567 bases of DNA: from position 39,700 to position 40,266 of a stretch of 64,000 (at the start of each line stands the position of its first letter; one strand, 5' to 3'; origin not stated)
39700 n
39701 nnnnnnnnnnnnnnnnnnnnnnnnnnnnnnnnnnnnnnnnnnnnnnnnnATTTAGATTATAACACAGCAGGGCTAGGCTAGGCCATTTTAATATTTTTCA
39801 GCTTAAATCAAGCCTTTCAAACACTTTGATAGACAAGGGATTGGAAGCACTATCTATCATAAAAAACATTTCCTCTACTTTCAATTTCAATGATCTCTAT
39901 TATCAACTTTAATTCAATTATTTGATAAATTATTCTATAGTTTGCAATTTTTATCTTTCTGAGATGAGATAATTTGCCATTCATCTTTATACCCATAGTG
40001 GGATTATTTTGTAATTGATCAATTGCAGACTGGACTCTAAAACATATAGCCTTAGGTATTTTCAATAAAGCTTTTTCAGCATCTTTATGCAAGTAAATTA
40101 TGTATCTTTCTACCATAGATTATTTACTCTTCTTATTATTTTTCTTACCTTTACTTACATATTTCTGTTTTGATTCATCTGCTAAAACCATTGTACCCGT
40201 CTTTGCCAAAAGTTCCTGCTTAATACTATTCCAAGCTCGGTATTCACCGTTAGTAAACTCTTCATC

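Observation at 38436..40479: Phd/YefM-RelE/ParE toxin-antitoxin pair followed by an unassigned 437-aa gene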

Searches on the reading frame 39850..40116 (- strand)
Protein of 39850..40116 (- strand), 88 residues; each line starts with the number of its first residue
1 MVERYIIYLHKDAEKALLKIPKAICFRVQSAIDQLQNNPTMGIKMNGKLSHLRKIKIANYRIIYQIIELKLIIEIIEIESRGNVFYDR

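Call 3: search_protein_families(library=pfam, proteins=[window:39850-40116:-], max_evalue=1)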
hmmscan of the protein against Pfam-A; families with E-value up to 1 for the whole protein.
window:39850-40116:- (88 aa): 3 families
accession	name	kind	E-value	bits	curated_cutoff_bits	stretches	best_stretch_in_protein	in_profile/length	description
PF05016.21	ParE_toxin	-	1.5e-09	38.7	23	1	8-83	2-87/89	ParE toxin of type II toxin-antitoxin system, parDE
PF15781.12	ParE-like_toxin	-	3.8e-07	30.4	28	1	10-86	4-84/87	ParE-like toxin of type II bacterial toxin-antitoxin system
PF23002.2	PIN-like_DDX60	-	0.032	14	27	1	4-44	76-115/225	ATP-dependent RNA helicase DDX60, PIN-like domain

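Call 4: search_protein_families(library=ncbifam, proteins=[window:39850-40116:-], max_evalue=1)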
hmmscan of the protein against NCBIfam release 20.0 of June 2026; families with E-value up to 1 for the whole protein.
window:39850-40116:- (88 aa): 1 family
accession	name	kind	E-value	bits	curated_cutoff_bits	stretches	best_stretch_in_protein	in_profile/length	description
TIGR02385.1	RelE_StbE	subfamily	2.4e-07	31.2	27.9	1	16-85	15-88/88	type II toxin-antitoxin system mRNA interferase toxin, RelE/StbE family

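Call 7: search_protein_families(library=padloc, proteins=[window:39850-40116:-], max_evalue=1)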
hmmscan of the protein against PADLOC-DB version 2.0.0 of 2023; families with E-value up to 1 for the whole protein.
window:39850-40116:- (88 aa): 0 families

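Call 8: search_protein_families(library=phrogs, proteins=[window:39850-40116:-], max_evalue=1)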
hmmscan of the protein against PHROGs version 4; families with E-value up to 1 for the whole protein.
window:39850-40116:- (88 aa): 6 families
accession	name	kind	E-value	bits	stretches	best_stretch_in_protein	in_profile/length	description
phrog_1213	-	moron, auxiliary metabolic gene and host takeover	1.3e-16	61.9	1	5-84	3-86/88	RelE-like toxin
phrog_2455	-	unknown function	0.0014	19.9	1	27-77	37-87/99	-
phrog_2523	-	unknown function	0.045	14.9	1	6-67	4-71/108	-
phrog_14283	-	unknown function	0.13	13.8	1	36-78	42-84/105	-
phrog_5869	-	unknown function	0.19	12.9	1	8-72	5-74/110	-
phrog_8594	-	unknown function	0.21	13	1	32-69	17-54/67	-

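Call 47: find_homologous_proteins(query=window:39850-40116:-)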
Query window:39850-40116:- (88 aa): 8 proteins with E <= 0.001 among 9 candidates.
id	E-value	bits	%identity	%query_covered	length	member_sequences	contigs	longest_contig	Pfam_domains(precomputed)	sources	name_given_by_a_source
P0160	6.3e-49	181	100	100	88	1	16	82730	PF15781.13,PF05016.22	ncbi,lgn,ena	-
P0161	8.9e-41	155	85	100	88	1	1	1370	PF15781.13,PF05016.22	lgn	-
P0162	1.7e-33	132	72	100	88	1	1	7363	PF15781.13,PF05016.22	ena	-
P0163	3.9e-31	125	67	100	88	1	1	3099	PF05016.22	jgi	jgi:mRNA interferase RelE/StbE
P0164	3.9e-31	125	67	100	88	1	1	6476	PF15781.13,PF05016.22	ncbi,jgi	jgi:mRNA interferase RelE/StbE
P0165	5.8e-30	121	65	100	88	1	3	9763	PF15781.13,PF05016.22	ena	-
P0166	8.7e-30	120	65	100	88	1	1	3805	-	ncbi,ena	-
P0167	1.6e-18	84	62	78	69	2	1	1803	PF05016.22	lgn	-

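Call 49: find_encoding_contigs(protein=P0162, flank=4000, max_places=2)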
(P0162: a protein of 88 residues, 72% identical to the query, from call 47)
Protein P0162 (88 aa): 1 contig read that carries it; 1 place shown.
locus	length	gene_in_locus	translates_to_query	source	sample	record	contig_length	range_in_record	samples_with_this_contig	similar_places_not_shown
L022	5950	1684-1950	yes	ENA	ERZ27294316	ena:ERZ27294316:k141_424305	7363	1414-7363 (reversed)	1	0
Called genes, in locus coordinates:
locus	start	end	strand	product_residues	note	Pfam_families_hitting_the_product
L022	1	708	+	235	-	PF03572:Peptidase_S41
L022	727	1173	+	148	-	PF01281:Ribosomal_L9_N, PF03948:Ribosomal_L9_C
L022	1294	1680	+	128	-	PF02604:PhdYeFM_antitox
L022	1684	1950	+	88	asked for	PF05016:ParE_toxin, PF15781:ParE-like_toxin (weak)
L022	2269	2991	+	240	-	-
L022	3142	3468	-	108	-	PF01016:Ribosomal_L27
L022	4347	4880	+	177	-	-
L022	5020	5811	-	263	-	PF03734:YkuD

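Call 50: find_encoding_contigs(protein=P0164, flank=4000, max_places=2)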
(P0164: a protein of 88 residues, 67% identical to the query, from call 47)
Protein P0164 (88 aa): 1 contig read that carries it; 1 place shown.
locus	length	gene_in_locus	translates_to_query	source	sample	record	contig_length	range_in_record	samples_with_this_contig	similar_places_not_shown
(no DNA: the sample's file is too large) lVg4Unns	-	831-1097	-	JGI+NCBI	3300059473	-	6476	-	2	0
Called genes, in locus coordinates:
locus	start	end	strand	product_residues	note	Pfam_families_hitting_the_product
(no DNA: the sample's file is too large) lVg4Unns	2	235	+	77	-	?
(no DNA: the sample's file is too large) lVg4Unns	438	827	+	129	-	PF02604:PhdYeFM_antitox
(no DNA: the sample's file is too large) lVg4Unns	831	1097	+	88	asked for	PF05016:ParE_toxin, PF15781:ParE-like_toxin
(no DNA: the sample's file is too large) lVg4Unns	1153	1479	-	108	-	PF01016:Ribosomal_L27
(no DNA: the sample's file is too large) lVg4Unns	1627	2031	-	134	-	-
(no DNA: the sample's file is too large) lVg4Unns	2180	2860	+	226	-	-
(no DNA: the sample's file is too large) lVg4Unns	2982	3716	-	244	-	PF03734:YkuD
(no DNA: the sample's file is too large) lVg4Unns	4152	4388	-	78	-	-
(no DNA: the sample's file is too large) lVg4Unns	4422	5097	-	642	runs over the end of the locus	PF13522:GATase_6, PF13537:GATase_7, PF12481:DUF3700 (weak), PF00733:Asn_synthase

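Call 51: find_encoding_contigs(protein=P0165, flank=4000, max_places=3)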
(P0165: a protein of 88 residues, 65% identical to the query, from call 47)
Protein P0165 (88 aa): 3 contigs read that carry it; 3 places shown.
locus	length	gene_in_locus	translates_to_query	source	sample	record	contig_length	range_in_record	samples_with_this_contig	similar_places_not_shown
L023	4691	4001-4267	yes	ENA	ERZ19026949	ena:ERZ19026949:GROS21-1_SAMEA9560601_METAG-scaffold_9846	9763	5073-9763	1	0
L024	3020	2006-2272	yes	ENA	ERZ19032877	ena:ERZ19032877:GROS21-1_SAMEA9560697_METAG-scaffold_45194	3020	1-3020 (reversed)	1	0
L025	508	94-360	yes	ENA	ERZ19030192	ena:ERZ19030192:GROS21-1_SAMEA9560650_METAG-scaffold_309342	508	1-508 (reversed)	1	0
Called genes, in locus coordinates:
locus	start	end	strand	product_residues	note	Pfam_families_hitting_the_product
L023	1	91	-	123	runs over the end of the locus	-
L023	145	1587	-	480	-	PF01406:tRNA-synt_1e, PF01921:tRNA-synt_1f (faint), PF09334:tRNA-synt_1g (weak), PF23493:CysS_C (weak)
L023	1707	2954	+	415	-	PF00595:PDZ, PF13180:PDZ_2, PF17820:PDZ_6, PF03572:Peptidase_S41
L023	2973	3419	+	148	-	PF01281:Ribosomal_L9_N, PF03948:Ribosomal_L9_C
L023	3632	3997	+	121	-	PF02604:PhdYeFM_antitox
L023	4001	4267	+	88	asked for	PF05016:ParE_toxin (weak), PF15781:ParE-like_toxin (weak)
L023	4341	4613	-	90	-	PF01016:Ribosomal_L27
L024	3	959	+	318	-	?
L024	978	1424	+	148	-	PF01281:Ribosomal_L9_N, PF03948:Ribosomal_L9_C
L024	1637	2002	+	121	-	PF02604:PhdYeFM_antitox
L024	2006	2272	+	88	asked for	PF05016:ParE_toxin (weak), PF15781:ParE-like_toxin (weak)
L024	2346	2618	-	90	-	PF01016:Ribosomal_L27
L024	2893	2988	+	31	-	-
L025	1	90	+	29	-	?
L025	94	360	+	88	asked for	PF05016:ParE_toxin (weak), PF15781:ParE-like_toxin (weak)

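Call 68: find_encoding_contigs(protein=P0160, flank=5000, max_places=6)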
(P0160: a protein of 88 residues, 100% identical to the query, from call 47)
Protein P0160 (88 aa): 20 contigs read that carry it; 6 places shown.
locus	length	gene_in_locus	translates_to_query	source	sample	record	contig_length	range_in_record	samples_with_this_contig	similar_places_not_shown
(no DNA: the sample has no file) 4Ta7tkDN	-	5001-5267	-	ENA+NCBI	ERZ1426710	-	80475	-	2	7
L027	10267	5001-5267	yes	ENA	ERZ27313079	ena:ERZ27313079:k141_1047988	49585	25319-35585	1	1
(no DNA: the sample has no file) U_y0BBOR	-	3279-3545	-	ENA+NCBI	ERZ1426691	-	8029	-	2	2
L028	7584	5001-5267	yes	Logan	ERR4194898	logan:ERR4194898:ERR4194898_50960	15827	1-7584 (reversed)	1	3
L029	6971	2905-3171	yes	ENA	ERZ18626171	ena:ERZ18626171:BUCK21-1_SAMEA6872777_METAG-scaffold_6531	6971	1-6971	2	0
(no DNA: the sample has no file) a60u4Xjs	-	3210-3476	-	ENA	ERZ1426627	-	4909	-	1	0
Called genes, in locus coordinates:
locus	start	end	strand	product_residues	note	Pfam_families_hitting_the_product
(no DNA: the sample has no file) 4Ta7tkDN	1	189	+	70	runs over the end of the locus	-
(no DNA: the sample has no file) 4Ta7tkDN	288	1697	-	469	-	PF02518:HATPase_c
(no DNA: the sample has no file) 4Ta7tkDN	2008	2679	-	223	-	PF00072:Response_reg, PF00486:Trans_reg_C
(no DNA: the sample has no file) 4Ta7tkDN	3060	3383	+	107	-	-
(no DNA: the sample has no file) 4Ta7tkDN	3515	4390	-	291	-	PF00089:Trypsin (faint), PF13365:Trypsin_2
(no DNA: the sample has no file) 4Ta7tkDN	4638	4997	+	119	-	PF02604:PhdYeFM_antitox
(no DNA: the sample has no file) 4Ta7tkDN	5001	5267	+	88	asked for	PF05016:ParE_toxin, PF15781:ParE-like_toxin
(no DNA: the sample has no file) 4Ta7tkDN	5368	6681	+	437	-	-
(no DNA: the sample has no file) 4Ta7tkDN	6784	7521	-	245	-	PF18400:Thioredoxin_12 (faint), PF13462:Thioredoxin_4, PF13098:Thioredoxin_2 (faint), PF01323:DSBA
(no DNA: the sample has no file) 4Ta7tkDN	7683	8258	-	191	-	PF13482:RNase_H_2, PF10108:DNA_pol_B_exo2 (faint)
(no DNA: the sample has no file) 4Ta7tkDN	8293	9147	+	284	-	PF01509:TruB_N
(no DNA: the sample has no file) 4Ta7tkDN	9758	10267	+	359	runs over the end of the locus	PF00437:T2SSE, PF20720:nSTAND3 (faint)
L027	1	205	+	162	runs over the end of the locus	-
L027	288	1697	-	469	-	PF02518:HATPase_c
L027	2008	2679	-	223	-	PF00072:Response_reg, PF00486:Trans_reg_C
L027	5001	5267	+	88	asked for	PF05016:ParE_toxin, PF15781:ParE-like_toxin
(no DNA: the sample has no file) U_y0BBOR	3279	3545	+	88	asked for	PF05016:ParE_toxin, PF15781:ParE-like_toxin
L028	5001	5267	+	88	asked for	PF05016:ParE_toxin, PF15781:ParE-like_toxin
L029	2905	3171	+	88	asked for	PF05016:ParE_toxin, PF15781:ParE-like_toxin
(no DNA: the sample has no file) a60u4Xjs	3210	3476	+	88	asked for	PF05016:ParE_toxin, PF15781:ParE-like_toxin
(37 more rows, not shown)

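Call 69: find_encoding_contigs(protein=P0161, flank=2000, max_places=2)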
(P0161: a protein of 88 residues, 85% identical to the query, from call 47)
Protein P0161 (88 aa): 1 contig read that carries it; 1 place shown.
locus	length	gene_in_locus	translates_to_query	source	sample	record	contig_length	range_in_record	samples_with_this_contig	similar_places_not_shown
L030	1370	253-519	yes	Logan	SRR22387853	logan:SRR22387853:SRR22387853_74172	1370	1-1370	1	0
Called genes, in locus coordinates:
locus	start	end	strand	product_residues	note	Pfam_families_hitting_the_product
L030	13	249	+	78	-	-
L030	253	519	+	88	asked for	PF05016:ParE_toxin, PF15781:ParE-like_toxin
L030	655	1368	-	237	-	?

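Call 74: search_solved_structures(query=window:39850-40116:-, max_evalue=1, show_alignments=3)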
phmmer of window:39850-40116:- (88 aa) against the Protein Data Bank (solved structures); distinct sequences matched with E-value up to 1: 7.
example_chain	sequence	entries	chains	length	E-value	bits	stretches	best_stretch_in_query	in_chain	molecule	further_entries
1wmi_A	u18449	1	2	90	0.00054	23.8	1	5-85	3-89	hypothetical protein PHS013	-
4v7k_Ay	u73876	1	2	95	0.03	18.2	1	26-81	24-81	Toxin relE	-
9g12_A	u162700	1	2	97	0.039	17.8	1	9-82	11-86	Toxin RelE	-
4fxe_D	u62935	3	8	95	0.057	17.3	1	26-79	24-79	mRNA interferase RelE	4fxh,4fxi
4v7j_Ay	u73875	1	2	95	0.071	17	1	27-79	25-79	Toxin relE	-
2kc8_A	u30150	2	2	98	0.072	17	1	23-79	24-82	Toxin relE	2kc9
3g5o_B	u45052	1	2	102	0.79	13.7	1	7-85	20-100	Uncharacterized protein Rv2866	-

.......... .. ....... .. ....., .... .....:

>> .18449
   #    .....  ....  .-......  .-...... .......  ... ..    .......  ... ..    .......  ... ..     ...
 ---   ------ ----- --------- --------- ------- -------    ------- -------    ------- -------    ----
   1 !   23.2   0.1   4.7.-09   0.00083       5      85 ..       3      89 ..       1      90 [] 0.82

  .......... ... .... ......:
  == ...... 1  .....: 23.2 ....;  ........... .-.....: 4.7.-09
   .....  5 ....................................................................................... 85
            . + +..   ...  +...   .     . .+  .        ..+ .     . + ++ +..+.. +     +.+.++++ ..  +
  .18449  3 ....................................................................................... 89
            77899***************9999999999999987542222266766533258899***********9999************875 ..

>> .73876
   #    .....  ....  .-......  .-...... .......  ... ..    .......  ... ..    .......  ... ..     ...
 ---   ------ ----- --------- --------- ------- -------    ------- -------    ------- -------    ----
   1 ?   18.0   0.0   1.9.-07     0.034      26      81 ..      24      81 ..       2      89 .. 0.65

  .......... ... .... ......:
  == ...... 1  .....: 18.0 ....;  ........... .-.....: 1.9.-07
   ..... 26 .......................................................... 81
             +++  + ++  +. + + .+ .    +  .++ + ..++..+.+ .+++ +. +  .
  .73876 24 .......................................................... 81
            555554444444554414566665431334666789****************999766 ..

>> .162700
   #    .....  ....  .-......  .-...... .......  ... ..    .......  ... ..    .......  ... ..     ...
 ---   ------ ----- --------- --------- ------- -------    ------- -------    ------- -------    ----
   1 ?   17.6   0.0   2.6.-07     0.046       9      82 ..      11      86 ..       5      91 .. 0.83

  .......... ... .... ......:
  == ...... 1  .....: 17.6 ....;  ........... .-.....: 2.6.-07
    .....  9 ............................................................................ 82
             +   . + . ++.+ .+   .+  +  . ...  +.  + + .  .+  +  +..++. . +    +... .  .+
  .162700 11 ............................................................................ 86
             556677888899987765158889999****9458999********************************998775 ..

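Call 82: find_related_loci(query=window:39850-40116:-, collection=viral_contigs, flank=4000)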
Query window:39850-40116:- (88 aa) in viral_contigs; peptide patterns used: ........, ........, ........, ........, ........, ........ (x = any residue, [..] = any of these).
26 stretches matched a pattern, but none encodes a relative of the query by tblastn (E <= 1e-3).
